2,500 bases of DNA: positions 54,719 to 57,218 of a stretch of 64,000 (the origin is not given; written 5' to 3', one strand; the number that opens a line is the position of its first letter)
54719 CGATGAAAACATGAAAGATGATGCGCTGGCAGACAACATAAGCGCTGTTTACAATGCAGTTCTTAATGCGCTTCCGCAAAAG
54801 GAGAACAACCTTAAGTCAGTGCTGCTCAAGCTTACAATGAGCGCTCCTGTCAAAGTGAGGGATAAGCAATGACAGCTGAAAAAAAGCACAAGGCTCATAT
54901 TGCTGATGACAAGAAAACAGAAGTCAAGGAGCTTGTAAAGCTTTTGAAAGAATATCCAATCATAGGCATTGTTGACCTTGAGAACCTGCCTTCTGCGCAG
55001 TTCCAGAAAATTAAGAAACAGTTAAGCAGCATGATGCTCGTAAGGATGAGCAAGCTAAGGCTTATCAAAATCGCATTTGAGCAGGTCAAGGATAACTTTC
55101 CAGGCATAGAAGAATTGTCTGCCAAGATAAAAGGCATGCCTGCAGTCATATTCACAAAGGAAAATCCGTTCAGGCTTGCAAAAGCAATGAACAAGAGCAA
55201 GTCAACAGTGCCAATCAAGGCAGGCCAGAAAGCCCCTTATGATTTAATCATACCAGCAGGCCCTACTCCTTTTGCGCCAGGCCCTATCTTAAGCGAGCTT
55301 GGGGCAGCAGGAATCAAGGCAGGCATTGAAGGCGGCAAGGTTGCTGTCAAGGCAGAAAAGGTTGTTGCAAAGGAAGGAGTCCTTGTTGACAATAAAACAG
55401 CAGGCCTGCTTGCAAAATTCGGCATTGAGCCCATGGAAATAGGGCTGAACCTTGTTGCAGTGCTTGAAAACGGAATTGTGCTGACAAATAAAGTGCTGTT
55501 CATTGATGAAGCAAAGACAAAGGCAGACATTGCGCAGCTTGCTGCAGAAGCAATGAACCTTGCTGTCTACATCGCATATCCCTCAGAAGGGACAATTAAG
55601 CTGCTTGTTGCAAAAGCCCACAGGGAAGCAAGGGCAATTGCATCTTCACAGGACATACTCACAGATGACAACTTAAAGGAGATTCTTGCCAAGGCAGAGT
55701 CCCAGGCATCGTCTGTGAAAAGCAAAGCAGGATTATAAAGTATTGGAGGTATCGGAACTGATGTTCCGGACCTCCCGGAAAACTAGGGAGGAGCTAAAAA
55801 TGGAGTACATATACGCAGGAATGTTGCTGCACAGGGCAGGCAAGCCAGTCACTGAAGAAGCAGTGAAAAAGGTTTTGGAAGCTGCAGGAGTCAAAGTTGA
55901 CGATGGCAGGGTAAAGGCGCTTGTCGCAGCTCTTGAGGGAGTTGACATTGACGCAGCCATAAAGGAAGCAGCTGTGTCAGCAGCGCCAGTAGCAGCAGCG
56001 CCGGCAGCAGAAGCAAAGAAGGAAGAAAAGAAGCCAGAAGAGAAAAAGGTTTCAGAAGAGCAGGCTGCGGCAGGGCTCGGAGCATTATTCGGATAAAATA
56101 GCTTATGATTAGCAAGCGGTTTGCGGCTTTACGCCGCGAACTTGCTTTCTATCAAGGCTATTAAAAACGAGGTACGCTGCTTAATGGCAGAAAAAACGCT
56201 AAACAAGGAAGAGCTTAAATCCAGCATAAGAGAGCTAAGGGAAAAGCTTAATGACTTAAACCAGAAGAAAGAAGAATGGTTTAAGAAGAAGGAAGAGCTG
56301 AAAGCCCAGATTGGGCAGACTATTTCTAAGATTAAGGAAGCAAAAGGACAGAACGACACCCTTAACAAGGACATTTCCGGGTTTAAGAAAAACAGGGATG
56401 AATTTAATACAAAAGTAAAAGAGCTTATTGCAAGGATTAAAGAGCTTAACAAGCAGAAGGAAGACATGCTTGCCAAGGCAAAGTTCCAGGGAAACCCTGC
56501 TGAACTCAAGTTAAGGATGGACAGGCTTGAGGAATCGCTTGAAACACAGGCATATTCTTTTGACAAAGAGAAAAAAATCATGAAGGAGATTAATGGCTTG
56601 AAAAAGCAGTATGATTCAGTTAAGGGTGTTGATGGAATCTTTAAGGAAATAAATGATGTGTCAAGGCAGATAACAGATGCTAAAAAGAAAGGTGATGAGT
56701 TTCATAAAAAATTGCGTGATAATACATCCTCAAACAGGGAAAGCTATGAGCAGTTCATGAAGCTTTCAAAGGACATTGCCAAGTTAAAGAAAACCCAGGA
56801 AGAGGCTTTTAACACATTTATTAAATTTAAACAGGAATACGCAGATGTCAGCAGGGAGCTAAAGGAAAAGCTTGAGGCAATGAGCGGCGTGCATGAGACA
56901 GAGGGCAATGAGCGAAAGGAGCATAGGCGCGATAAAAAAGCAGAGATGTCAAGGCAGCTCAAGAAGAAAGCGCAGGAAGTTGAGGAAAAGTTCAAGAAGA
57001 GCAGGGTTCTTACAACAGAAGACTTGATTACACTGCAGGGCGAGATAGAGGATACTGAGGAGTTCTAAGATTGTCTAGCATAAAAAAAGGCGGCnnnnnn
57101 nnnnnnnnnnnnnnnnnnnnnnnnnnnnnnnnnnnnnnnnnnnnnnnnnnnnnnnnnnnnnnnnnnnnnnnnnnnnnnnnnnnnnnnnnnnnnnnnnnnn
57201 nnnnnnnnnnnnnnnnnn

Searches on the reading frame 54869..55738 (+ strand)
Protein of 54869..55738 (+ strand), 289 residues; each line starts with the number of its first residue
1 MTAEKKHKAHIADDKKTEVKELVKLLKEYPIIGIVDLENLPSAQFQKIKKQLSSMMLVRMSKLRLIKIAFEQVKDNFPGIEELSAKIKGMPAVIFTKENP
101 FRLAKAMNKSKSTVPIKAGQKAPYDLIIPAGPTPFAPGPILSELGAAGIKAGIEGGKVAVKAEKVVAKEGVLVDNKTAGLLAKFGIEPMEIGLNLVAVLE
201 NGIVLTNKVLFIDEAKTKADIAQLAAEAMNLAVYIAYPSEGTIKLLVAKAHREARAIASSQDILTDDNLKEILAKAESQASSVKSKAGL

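Call 86: search_protein_families(library=pfam, proteins=[window:54869-55738:+], max_evalue=0.001)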
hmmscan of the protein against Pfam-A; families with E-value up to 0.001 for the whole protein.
window:54869-55738:+ (289 aa): 2 families
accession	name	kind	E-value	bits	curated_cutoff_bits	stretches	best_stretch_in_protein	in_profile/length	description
PF00466.25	Ribosomal_L10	-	7.3e-19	68.1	22.8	1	13-110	4-98/100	Ribosomal protein L10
PF17777.6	RL10P_insert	-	7.3e-16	58.3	29.1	1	117-186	2-71/71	Insertion domain in 60S ribosomal protein L10P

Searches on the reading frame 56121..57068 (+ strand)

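Call 86: search_protein_families(library=pfam, proteins=[window:56121-57068:+], max_evalue=0.001)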
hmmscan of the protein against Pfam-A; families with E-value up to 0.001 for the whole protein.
window:56121-57068:+ (315 aa): 2 families
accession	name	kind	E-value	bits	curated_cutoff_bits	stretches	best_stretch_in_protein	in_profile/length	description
PF23435.1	DUF7121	-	4.7e-11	43.1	29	1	29-306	34-302/307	Family of unknown function (DUF7121)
PF15397.11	DUF4618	-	0.00011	22.2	34.9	1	4-115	115-225/258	Domain of unknown function (DUF4618)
